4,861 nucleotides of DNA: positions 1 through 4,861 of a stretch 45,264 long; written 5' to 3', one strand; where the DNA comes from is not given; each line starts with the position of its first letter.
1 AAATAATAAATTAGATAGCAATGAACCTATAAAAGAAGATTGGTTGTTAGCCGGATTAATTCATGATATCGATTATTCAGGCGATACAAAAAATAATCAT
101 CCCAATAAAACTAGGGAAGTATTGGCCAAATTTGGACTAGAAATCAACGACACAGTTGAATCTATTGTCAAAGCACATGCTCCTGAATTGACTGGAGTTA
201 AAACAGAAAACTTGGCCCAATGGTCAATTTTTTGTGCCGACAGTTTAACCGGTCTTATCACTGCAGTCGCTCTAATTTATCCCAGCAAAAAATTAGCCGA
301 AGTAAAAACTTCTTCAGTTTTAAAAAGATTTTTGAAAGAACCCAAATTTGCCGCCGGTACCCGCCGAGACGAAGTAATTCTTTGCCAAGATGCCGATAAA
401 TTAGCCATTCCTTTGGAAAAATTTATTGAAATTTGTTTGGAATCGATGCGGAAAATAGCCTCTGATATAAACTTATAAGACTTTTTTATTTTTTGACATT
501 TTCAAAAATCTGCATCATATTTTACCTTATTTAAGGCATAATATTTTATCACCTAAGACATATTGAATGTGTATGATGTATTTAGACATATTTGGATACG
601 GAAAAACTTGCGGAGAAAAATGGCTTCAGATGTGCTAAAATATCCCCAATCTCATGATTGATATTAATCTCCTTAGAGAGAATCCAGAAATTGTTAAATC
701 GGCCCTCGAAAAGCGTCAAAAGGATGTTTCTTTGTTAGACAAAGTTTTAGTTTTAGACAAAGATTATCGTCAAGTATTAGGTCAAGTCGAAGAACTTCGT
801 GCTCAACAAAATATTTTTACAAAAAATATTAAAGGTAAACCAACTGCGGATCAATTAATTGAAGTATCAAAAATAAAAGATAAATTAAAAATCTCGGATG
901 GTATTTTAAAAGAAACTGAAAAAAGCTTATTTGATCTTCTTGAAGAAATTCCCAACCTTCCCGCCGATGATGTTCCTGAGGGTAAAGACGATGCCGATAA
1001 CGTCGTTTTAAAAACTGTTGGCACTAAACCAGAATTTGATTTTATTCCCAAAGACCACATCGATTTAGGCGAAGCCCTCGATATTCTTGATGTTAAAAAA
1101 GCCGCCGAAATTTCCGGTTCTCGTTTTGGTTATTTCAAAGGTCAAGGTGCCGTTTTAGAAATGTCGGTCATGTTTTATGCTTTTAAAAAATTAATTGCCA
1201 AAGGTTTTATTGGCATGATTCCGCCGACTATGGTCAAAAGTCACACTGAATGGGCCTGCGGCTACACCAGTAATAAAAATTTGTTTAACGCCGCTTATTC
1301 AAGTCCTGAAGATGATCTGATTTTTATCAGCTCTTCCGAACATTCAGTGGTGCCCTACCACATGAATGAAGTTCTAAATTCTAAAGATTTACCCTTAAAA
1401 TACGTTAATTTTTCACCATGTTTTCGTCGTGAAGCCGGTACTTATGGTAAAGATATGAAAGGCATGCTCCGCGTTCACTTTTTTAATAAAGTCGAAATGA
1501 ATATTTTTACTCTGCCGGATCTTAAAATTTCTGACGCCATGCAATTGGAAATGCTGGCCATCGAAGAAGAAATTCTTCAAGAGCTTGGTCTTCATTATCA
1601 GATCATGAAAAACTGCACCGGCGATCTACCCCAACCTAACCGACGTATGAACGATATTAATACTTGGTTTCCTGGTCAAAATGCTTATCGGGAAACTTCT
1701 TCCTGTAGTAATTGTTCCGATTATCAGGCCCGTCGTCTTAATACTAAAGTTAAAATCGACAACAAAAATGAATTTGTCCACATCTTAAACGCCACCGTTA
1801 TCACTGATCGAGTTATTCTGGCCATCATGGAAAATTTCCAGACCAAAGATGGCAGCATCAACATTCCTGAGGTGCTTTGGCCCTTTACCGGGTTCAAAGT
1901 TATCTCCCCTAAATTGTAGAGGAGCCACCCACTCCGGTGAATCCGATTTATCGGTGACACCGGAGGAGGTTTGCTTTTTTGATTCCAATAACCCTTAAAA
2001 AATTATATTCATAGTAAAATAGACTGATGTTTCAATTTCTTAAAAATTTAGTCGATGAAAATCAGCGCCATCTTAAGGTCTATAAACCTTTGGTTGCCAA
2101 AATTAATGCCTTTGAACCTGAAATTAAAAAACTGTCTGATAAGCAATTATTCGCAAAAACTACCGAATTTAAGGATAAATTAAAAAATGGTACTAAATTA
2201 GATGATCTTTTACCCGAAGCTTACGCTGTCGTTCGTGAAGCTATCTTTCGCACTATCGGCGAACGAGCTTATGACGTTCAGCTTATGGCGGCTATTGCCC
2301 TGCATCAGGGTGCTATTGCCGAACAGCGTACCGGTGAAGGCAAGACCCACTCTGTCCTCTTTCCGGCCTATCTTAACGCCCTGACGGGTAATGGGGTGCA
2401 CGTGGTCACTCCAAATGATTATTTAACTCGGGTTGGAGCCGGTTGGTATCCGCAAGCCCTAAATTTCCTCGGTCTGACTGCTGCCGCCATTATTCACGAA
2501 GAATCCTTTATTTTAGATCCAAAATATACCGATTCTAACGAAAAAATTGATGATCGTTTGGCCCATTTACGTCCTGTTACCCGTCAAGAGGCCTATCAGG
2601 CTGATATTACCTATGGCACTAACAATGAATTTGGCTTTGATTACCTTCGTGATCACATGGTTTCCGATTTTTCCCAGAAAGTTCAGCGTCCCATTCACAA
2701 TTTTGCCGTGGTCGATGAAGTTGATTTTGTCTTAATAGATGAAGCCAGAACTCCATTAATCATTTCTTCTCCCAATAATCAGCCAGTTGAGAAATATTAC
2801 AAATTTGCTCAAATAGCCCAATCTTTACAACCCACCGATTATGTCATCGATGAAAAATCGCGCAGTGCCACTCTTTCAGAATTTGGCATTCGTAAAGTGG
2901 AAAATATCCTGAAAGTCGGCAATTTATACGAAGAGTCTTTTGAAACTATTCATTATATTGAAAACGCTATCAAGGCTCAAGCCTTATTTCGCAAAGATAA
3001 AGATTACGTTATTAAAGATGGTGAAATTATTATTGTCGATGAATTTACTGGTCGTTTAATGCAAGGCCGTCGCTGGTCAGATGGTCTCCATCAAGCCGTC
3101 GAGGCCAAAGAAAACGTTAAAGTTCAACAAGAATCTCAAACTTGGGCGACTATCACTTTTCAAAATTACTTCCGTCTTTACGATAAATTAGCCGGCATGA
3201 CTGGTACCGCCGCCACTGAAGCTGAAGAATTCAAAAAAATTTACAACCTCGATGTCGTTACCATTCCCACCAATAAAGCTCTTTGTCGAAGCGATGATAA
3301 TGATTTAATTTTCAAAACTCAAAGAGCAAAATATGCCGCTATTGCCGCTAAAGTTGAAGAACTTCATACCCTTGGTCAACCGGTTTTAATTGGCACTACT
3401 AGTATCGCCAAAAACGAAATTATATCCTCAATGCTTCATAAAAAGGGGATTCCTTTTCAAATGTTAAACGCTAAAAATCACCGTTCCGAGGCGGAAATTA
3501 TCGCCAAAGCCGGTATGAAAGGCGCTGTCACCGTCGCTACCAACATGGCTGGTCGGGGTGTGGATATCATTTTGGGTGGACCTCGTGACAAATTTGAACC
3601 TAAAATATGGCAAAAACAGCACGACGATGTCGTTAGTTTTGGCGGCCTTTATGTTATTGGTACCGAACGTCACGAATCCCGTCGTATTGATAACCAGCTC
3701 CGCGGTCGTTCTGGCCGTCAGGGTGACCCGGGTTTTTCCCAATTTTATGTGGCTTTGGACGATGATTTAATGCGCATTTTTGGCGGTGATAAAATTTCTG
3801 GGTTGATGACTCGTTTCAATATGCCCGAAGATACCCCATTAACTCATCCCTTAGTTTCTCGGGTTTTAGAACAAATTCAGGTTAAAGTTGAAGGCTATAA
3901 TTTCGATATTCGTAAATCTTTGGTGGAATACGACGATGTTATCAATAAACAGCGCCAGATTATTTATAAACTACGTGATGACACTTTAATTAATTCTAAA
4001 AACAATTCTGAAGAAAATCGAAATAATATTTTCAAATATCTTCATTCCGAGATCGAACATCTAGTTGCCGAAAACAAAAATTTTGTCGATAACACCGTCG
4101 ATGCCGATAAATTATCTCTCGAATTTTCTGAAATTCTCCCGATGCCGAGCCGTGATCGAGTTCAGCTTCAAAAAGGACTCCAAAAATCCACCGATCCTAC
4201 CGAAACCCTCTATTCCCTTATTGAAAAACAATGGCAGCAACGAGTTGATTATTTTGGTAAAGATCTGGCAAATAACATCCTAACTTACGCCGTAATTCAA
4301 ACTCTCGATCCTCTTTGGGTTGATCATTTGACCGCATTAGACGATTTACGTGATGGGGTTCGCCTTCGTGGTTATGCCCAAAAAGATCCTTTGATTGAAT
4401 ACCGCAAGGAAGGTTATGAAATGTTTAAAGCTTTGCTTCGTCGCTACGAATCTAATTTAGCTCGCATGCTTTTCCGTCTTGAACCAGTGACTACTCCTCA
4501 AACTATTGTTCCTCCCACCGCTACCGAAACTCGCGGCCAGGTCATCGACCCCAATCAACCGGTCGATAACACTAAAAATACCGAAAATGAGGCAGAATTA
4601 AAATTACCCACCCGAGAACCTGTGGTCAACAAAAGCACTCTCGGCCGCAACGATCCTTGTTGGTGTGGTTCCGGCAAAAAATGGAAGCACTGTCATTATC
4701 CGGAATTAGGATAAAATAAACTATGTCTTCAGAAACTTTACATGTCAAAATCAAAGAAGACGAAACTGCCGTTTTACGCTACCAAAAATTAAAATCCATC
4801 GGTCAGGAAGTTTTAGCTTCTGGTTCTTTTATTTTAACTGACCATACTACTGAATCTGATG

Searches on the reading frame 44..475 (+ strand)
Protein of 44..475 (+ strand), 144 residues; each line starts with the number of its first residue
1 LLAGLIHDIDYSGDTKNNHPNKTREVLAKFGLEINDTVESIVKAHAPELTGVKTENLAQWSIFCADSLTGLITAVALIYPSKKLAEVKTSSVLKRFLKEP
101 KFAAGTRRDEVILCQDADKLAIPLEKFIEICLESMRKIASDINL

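Call 6: search_protein_families(library=pfam, proteins=[window:44-475:+], max_evalue=0.001)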
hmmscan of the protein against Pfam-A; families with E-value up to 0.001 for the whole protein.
window:44-475:+ (144 aa): 1 family
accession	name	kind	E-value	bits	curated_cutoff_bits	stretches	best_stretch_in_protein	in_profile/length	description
PF14968.11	CCDC84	-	0.00039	20.6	25.3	1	17-136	19-140/330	Coiled coil protein 84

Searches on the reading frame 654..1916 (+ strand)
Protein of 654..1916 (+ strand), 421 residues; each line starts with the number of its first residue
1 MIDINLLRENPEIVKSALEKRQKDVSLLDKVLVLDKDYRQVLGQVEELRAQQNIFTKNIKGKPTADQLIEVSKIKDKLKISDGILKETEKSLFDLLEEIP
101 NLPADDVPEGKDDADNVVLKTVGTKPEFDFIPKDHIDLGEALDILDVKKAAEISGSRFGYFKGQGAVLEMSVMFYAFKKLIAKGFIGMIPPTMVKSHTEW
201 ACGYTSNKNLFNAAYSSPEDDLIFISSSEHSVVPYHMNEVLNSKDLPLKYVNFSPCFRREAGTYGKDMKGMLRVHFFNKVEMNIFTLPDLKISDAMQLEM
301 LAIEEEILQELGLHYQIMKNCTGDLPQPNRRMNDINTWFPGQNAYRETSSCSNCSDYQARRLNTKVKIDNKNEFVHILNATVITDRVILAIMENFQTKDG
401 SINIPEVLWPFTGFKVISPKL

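Call 6: search_protein_families(library=pfam, proteins=[window:654-1916:+], max_evalue=0.001)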
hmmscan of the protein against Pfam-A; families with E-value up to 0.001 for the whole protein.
window:654-1916:+ (421 aa): 2 families
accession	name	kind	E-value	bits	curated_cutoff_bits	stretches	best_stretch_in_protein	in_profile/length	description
PF00587.30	tRNA-synt_2b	-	5.6e-35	121.5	29.3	1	219-395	8-179/179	tRNA synthetase class II core domain (G, H, P, S and T)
PF02403.27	Seryl_tRNA_N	-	3.9e-22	79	28.2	1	1-103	1-108/108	Seryl-tRNA synthetase N-terminal domain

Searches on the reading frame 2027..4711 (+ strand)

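Call 6: search_protein_families(library=pfam, proteins=[window:2027-4711:+], max_evalue=0.001)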
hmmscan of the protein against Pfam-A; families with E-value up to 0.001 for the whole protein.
window:2027-4711:+ (895 aa): 5 families
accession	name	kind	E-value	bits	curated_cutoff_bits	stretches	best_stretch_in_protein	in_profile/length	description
PF07517.20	SecA_DEAD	-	1.1e-109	366.6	24.6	1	7-403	3-290/290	SecA DEAD-like domain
PF21090.3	P-loop_SecA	-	1.6e-78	263.5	27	1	420-602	3-205/205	SecA P-loop domain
PF07516.18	SecA_SW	-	2.2e-49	168.7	26.7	1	604-818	1-199/200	SecA Wing and Scaffold domain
PF01043.26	SecA_PP_bind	-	7.8e-40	136.3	23.5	1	255-359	4-110/110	SecA preprotein cross-linking domain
PF02810.21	SEC-C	-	7.6e-10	38.9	20.4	1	874-892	1-19/19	SEC-C motif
